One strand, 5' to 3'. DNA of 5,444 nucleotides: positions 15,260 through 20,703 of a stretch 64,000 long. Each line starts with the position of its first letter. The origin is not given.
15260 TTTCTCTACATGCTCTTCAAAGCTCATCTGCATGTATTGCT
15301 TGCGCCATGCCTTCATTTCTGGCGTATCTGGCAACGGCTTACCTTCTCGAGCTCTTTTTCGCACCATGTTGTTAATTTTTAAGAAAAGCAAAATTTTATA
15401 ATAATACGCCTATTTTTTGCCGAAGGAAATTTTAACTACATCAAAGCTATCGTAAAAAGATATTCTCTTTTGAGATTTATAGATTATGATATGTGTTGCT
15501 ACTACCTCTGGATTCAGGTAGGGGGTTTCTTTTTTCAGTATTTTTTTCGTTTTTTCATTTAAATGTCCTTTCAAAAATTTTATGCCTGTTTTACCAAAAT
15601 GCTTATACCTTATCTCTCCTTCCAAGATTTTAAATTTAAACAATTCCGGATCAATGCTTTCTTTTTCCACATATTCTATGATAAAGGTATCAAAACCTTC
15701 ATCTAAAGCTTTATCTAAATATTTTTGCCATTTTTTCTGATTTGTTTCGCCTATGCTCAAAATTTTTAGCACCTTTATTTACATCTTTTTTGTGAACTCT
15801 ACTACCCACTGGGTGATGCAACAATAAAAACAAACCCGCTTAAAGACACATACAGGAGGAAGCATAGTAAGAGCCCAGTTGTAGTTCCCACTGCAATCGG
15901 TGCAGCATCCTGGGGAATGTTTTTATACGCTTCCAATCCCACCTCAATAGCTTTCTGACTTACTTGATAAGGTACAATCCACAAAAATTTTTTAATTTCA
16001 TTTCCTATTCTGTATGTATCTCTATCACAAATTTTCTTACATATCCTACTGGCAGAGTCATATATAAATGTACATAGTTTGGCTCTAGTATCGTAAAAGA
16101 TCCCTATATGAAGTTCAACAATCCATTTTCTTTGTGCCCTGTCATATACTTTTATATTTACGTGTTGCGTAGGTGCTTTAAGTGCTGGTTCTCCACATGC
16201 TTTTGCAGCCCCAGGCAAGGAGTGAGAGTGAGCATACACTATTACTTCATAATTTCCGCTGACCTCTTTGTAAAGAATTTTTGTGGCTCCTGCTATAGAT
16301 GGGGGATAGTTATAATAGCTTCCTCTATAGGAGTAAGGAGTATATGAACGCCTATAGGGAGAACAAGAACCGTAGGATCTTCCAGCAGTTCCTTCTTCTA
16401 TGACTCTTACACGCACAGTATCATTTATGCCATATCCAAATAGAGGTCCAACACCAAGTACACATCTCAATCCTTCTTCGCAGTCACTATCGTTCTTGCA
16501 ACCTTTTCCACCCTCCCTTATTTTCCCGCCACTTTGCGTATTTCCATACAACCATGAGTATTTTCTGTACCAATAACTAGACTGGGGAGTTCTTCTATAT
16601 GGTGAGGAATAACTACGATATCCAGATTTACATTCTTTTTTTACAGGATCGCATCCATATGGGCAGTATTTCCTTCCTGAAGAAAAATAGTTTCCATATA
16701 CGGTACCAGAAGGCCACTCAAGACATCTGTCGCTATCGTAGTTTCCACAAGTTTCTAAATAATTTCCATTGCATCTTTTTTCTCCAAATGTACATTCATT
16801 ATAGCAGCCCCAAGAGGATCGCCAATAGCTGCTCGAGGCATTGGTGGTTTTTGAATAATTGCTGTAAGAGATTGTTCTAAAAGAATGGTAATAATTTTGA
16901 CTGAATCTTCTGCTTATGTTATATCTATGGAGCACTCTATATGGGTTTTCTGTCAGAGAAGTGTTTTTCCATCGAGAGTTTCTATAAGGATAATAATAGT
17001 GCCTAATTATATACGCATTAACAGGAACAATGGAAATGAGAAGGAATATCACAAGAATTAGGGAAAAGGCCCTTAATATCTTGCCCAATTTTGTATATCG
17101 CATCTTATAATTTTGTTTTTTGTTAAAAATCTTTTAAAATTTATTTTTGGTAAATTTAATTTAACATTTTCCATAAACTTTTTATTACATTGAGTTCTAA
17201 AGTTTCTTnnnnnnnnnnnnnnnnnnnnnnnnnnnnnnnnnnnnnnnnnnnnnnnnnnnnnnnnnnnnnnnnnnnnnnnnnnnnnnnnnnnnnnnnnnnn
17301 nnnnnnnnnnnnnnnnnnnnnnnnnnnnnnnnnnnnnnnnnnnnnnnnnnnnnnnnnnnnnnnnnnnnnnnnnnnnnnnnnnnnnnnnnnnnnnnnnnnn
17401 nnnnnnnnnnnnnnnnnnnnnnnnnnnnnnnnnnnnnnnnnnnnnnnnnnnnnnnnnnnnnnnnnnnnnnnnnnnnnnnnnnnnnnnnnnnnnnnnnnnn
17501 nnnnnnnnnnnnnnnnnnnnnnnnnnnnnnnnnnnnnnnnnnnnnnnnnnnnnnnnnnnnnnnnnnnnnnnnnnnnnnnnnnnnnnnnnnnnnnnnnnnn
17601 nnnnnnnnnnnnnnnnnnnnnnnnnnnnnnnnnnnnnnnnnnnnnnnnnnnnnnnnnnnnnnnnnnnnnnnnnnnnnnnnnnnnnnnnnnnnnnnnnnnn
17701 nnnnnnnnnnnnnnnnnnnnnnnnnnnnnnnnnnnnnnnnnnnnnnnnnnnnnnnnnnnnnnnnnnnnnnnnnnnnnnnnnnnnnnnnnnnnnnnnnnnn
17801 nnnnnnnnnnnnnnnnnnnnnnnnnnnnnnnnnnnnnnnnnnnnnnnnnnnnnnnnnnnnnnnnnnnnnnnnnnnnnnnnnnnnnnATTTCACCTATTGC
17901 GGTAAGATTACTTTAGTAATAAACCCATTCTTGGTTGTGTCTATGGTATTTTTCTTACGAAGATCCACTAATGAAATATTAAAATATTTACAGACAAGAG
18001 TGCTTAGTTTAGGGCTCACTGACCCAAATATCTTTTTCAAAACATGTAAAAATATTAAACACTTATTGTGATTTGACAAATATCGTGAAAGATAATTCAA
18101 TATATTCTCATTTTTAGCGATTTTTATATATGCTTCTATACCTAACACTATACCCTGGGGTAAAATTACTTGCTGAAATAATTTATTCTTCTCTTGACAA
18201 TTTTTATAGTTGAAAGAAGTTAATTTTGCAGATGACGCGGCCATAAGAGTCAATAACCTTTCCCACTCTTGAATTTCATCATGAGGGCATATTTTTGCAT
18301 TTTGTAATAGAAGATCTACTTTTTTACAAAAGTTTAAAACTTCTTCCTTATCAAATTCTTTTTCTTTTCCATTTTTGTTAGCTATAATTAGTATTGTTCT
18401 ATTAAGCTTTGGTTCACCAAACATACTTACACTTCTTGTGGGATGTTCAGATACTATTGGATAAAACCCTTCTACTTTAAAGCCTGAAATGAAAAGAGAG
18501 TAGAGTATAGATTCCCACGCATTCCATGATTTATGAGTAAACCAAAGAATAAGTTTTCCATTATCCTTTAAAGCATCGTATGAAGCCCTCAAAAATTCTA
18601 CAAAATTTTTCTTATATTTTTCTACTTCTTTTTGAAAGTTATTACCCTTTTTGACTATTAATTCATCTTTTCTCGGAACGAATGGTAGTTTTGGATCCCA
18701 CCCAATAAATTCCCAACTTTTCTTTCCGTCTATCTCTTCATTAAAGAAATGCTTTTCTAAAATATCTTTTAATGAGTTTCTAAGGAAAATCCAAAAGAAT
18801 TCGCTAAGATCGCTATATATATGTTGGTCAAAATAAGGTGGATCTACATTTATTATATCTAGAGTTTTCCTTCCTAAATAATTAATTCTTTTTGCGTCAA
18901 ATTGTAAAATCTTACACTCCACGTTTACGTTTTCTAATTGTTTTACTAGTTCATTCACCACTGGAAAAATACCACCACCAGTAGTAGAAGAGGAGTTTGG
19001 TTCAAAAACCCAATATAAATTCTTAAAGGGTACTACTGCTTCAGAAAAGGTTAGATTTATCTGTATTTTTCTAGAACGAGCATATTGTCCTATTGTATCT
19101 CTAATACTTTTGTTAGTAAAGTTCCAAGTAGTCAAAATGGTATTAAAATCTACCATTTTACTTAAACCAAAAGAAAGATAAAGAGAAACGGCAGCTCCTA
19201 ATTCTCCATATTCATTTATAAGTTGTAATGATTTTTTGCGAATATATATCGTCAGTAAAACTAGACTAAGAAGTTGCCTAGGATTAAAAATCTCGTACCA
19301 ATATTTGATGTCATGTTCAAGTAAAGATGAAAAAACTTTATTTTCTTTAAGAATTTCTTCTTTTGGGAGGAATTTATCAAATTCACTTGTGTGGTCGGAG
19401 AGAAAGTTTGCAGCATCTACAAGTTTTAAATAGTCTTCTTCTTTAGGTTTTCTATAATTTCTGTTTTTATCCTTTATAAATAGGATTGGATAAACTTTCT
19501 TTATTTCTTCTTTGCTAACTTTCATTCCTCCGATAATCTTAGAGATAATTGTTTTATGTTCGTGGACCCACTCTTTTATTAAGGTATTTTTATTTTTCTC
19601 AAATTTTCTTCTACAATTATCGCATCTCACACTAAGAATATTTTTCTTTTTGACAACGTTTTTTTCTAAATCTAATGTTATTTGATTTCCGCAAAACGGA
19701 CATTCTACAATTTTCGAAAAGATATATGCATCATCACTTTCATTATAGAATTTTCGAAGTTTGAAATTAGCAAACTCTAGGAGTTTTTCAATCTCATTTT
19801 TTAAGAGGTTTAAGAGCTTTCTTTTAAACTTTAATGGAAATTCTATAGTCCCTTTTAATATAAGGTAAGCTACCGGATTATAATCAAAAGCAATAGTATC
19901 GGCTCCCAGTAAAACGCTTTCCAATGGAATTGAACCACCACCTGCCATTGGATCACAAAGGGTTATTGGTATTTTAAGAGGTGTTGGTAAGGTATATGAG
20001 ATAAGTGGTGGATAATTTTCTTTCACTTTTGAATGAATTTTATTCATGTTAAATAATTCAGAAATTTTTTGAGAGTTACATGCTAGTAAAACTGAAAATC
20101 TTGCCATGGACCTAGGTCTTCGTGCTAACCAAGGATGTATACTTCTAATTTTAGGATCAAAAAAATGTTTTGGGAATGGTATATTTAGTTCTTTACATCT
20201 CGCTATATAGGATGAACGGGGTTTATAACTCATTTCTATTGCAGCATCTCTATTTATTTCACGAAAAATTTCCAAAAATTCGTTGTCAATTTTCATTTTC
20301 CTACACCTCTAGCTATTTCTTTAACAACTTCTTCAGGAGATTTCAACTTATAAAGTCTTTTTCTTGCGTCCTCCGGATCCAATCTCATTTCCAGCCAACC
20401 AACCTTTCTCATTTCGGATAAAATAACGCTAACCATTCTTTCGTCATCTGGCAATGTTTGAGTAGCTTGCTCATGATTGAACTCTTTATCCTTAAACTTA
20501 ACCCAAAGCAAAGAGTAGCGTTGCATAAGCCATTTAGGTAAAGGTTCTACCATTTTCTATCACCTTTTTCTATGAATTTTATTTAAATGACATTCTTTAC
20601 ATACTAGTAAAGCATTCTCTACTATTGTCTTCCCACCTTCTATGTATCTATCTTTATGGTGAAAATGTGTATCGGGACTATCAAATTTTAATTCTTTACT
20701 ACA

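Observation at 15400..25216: AT-rich ~10-kb island between core genes carrying integrase, defense genes and ORFans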

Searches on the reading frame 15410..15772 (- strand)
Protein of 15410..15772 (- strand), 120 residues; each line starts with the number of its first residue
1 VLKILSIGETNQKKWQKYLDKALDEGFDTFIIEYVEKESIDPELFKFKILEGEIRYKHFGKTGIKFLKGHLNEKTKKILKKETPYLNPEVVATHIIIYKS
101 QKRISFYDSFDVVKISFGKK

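Call 6: search_protein_families(library=pfam, proteins=[window:15410-15772:-], max_evalue=0.01)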
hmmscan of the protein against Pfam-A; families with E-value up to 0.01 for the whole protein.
window:15410-15772:- (120 aa): 0 families

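Call 11: search_protein_families(library=ncbifam, proteins=[window:15410-15772:-], max_evalue=0.01)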
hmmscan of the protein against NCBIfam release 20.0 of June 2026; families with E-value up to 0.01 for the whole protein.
window:15410-15772:- (120 aa): 0 families

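Call 12: search_protein_families(library=padloc, proteins=[window:15410-15772:-], max_evalue=0.01)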
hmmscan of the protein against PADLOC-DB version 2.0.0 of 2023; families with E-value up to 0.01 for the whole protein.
window:15410-15772:- (120 aa): 0 families

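Call 13: search_protein_families(library=phrogs, proteins=[window:15410-15772:-], max_evalue=0.01)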
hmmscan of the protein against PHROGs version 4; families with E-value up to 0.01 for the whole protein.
window:15410-15772:- (120 aa): 0 families

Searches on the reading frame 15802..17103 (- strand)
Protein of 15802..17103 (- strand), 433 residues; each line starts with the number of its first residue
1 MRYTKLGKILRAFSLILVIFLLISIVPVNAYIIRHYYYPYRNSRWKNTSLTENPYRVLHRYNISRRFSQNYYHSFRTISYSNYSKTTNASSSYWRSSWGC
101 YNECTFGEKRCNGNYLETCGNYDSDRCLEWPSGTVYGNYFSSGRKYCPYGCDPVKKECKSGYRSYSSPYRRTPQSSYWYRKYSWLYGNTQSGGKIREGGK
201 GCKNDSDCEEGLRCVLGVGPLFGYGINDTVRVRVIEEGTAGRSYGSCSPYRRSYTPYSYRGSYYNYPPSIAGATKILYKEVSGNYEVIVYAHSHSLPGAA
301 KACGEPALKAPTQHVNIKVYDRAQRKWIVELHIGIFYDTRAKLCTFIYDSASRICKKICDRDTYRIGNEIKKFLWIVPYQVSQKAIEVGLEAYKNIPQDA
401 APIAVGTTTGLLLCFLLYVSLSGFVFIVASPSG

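Call 6: search_protein_families(library=pfam, proteins=[window:15802-17103:-], max_evalue=0.01)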
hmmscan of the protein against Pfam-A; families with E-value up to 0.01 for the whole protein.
window:15802-17103:- (433 aa): 0 families

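Call 11: search_protein_families(library=ncbifam, proteins=[window:15802-17103:-], max_evalue=0.01)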
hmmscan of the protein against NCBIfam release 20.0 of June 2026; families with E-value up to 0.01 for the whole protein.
window:15802-17103:- (433 aa): 0 families

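Call 12: search_protein_families(library=padloc, proteins=[window:15802-17103:-], max_evalue=0.01)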
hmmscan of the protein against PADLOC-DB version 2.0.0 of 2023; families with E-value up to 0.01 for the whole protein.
window:15802-17103:- (433 aa): 0 families

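Call 13: search_protein_families(library=phrogs, proteins=[window:15802-17103:-], max_evalue=0.01)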
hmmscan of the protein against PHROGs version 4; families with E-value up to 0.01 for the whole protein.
window:15802-17103:- (433 aa): 0 families

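Call 62: find_homologous_proteins(query=window:15802-17103:-, max_evalue=0.001)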
Query window:15802-17103:- (433 aa): 1 proteins with E <= 0.001 among 2638 candidates.
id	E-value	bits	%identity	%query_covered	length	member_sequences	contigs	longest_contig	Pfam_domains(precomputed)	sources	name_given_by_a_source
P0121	2.9e-298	1007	100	100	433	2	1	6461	-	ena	-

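Call 63: find_encoding_contigs(protein=P0121, flank=10000, max_places=4)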
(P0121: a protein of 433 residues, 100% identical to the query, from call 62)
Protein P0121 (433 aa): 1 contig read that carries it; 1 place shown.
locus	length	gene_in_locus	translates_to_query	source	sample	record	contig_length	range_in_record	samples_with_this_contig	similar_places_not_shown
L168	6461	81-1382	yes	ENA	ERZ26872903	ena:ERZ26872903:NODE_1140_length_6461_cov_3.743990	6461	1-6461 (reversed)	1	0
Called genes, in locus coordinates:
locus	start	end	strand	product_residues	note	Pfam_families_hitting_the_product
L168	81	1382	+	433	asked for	-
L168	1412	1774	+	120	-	-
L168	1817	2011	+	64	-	-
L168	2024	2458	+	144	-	PF02308:MgtC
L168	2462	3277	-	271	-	PF21088:MS_channel_1st (weak), PF00924:MS_channel_2nd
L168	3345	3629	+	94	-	PF01191:RNA_pol_Rpb5_C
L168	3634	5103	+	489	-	PF04563:RNA_pol_Rpb2_1, PF04561:RNA_pol_Rpb2_2, PF04565:RNA_pol_Rpb2_3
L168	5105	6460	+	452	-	?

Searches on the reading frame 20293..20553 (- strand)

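Call 6: search_protein_families(library=pfam, proteins=[window:20293-20553:-], max_evalue=0.01)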
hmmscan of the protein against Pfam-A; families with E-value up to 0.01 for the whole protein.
window:20293-20553:- (86 aa): 0 families

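Call 11: search_protein_families(library=ncbifam, proteins=[window:20293-20553:-], max_evalue=0.01)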
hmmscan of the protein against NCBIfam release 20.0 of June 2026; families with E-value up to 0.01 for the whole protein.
window:20293-20553:- (86 aa): 1 family
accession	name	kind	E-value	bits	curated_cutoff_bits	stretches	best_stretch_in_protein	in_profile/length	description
NF053755.1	MsvR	equivalog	9.4e-05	22.2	220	1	40-72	42-74/236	transcriptional factor MsvR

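Call 12: search_protein_families(library=padloc, proteins=[window:20293-20553:-], max_evalue=0.01)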
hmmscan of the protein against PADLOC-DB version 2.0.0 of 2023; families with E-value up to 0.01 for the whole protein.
window:20293-20553:- (86 aa): 0 families

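Call 13: search_protein_families(library=phrogs, proteins=[window:20293-20553:-], max_evalue=0.01)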
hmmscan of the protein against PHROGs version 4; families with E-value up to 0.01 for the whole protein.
window:20293-20553:- (86 aa): 0 families
